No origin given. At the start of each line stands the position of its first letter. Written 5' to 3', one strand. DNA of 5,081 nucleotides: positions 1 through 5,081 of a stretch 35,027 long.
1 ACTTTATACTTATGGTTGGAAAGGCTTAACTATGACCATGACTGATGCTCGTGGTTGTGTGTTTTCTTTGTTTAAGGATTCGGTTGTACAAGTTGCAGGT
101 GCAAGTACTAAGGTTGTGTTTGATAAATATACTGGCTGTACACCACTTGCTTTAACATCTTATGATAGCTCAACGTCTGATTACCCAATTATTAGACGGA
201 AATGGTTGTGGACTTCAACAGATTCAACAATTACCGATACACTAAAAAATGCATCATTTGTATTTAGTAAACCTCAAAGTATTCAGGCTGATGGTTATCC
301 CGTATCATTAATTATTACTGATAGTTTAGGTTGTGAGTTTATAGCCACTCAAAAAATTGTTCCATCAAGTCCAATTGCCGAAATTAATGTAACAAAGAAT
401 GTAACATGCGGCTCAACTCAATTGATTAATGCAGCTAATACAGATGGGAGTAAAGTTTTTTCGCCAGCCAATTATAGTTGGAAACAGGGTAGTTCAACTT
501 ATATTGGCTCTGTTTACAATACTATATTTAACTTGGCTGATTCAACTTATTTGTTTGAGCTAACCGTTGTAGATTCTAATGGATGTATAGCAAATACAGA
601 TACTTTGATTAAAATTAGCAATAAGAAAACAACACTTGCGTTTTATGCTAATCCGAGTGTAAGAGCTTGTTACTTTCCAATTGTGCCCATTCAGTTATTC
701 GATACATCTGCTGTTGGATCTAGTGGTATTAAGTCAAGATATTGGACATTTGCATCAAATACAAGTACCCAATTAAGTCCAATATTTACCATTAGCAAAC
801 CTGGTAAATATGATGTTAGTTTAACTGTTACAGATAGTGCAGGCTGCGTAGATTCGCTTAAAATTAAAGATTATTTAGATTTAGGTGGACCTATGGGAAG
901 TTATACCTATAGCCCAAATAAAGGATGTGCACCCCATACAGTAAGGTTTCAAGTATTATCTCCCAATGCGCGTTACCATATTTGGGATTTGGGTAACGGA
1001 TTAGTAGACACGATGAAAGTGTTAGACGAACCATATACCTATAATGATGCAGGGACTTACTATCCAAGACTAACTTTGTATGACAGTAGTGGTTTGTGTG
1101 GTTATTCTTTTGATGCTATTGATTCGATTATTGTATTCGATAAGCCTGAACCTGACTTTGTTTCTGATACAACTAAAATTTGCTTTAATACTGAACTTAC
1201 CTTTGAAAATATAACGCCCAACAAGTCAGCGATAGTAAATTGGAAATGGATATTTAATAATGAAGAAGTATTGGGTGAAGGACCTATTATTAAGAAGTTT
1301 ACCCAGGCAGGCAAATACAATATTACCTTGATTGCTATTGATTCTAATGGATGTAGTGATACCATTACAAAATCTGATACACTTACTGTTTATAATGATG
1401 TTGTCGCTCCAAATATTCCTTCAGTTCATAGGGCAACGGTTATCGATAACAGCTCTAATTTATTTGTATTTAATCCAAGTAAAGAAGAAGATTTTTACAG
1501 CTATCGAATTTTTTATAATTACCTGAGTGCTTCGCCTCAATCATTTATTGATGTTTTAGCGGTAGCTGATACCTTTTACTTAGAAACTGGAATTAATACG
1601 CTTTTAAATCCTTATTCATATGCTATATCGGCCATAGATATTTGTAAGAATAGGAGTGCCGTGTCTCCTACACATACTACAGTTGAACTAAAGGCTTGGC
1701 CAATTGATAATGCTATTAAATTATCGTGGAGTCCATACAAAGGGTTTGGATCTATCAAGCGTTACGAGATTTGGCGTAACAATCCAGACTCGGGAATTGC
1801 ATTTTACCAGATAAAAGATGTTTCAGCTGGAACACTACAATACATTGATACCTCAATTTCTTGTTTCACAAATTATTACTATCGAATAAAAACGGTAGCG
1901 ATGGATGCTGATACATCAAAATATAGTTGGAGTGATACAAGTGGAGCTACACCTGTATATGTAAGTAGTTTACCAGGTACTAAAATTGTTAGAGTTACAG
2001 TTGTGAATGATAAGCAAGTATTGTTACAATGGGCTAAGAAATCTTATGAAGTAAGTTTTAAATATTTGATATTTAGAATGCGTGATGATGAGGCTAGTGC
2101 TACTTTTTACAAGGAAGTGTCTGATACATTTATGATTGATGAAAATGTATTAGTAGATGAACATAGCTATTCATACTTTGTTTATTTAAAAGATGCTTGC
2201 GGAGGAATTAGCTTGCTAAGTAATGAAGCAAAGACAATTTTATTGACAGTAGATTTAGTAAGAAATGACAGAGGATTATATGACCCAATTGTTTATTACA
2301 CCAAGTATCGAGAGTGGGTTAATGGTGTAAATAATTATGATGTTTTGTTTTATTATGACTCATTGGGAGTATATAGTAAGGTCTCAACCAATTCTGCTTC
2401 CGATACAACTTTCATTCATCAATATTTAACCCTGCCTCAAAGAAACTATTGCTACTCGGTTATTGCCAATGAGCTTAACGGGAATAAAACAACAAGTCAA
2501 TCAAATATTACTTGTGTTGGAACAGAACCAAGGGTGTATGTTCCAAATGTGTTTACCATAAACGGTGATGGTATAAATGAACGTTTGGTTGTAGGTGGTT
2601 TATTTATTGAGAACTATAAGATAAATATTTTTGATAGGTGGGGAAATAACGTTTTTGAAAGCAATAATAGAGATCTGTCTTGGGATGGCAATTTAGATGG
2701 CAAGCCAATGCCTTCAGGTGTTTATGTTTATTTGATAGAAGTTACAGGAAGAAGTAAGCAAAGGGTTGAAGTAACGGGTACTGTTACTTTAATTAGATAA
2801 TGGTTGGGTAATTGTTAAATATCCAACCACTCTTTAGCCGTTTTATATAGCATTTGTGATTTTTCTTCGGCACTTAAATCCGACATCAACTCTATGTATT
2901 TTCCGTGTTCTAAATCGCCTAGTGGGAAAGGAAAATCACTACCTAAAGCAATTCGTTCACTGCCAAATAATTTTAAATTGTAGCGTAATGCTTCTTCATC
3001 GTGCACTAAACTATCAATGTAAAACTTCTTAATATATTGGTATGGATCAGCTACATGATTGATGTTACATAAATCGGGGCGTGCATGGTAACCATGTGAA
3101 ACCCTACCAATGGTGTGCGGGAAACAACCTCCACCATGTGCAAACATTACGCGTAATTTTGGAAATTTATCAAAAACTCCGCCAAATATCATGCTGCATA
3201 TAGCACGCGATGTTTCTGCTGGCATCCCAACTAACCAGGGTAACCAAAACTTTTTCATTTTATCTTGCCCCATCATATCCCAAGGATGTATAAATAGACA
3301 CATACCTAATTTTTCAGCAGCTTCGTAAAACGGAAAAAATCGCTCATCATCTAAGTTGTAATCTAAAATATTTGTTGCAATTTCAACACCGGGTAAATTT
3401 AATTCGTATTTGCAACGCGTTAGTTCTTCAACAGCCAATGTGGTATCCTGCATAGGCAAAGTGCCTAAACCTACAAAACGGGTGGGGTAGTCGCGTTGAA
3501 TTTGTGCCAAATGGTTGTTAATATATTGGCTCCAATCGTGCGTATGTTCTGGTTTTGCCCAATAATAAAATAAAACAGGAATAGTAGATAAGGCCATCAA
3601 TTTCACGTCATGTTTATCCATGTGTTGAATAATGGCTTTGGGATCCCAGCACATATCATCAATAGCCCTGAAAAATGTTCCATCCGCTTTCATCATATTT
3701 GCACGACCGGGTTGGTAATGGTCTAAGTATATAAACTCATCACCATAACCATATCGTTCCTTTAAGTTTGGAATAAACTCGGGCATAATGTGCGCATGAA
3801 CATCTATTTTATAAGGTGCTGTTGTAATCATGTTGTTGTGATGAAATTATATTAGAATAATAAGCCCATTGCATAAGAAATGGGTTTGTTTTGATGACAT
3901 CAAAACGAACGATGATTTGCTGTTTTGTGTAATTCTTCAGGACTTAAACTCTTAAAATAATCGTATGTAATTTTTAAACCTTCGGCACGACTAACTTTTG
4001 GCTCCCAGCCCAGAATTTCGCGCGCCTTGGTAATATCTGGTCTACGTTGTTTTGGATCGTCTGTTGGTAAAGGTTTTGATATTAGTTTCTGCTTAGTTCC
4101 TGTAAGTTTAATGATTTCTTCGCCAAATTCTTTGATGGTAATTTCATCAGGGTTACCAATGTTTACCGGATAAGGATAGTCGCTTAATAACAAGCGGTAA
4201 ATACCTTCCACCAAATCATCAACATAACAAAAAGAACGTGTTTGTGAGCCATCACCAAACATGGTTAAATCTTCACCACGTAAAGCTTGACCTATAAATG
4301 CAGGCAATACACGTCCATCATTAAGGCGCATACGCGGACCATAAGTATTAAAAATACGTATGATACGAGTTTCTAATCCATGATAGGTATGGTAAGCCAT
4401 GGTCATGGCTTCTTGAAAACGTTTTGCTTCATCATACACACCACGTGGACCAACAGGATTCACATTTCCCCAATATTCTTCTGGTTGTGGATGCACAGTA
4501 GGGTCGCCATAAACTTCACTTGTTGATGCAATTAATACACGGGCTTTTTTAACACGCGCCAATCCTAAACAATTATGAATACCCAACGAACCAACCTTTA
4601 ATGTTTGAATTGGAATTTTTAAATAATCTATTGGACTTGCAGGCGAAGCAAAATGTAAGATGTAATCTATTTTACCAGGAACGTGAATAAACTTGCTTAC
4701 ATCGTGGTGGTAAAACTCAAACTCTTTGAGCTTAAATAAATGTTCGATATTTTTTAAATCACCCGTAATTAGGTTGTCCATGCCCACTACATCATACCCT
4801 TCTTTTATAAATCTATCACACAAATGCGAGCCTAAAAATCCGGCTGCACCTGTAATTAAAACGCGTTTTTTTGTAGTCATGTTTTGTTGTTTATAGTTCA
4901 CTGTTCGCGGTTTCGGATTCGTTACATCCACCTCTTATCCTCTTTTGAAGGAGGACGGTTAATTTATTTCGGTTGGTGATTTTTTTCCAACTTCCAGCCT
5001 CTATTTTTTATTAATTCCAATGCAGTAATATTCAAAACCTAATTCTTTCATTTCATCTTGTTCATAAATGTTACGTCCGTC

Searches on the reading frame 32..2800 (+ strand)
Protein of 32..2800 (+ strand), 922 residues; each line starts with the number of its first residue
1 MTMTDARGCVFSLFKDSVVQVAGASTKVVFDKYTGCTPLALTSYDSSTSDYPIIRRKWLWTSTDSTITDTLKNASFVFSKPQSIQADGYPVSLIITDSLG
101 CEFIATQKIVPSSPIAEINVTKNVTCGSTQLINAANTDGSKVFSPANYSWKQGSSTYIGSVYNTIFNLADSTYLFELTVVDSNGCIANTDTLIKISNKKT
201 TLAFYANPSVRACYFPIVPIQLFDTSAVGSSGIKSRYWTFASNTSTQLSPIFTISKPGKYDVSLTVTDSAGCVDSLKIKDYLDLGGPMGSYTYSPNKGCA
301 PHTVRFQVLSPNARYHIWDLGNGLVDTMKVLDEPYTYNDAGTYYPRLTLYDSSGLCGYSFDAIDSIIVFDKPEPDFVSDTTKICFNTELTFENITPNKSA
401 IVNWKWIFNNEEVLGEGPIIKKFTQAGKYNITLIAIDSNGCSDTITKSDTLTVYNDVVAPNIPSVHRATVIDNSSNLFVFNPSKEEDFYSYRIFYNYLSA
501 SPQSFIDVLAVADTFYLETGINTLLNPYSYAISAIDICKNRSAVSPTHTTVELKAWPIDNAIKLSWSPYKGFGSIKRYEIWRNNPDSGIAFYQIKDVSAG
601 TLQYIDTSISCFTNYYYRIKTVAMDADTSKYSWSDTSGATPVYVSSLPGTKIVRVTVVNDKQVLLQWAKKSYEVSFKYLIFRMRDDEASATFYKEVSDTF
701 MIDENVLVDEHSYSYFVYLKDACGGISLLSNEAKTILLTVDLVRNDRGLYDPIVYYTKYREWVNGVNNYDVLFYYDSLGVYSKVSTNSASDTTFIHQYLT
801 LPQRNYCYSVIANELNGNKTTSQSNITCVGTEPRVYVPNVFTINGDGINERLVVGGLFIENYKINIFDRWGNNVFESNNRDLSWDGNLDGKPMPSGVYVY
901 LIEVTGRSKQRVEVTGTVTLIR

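Call 25: search_protein_families(library=pfam, proteins=[window:32-2800:+], max_evalue=0.001)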
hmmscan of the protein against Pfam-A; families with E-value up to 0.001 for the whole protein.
window:32-2800:+ (922 aa): 5 families
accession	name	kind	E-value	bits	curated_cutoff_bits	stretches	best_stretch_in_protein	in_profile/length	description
PF18911.6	PKD_4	-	2.2e-23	82.5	27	2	371-453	3-85/85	PKD domain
PF13585.12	CHU_C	-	1.4e-19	70.4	27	1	837-916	3-82/86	CHU_C Type IX secretion signal domain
PF00801.26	PKD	-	8.3e-14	51.8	23.5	1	384-447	18-77/80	PKD domain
PF22352.2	K319L-like_PKD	-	1.5e-06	28.5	27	0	143-191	26-80/84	K319L-like, PKD domain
PF08329.16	ChitinaseA_N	-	0.00013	22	21.2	0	244-275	69-100/133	Chitinase A, N-terminal domain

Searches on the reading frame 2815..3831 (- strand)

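Call 25: search_protein_families(library=pfam, proteins=[window:2815-3831:-], max_evalue=0.001)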
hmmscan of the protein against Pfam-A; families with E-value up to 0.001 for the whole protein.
window:2815-3831:- (338 aa): 1 family
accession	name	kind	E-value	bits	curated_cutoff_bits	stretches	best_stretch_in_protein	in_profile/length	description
PF04909.20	Amidohydro_2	-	2.6e-36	126.3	26.4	1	9-337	1-288/289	Amidohydrolase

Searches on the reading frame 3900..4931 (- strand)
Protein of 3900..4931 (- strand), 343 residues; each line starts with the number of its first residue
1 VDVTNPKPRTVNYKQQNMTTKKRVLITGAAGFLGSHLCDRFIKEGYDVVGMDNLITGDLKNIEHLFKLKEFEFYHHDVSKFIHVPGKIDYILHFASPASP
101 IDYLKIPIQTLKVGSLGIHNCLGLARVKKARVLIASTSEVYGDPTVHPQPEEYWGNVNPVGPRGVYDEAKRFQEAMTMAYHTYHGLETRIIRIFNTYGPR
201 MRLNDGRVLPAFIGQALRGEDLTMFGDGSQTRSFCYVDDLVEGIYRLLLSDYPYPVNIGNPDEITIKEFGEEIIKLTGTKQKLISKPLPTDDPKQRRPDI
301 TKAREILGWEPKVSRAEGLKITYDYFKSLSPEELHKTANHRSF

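Call 25: search_protein_families(library=pfam, proteins=[window:3900-4931:-], max_evalue=0.001)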
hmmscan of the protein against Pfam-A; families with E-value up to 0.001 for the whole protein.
window:3900-4931:- (343 aa): 6 families
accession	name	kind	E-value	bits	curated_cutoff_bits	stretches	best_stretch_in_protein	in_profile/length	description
PF16363.11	GDP_Man_Dehyd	-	1.1e-49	170.2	27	1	25-321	1-331/332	GDP-mannose 4,6 dehydratase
PF01370.27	Epimerase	-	4.3e-48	164.3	20.9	1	24-259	1-240/240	NAD dependent epimerase/dehydratase family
PF01073.25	3Beta_HSD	-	2.2e-07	30.7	22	1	25-241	1-222/280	3-beta hydroxysteroid dehydrogenase/isomerase family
PF04321.23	RmlD_sub_bind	-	1.5e-06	28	27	1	23-292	2-245/287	RmlD substrate binding domain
PF02719.21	Polysacc_synt_2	-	0.00017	21.4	20.2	0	24-47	1-24/293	Polysaccharide biosynthesis protein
PF07993.18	NAD_binding_4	-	0.00076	19.1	20.1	0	26-44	1-19/258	Male sterility protein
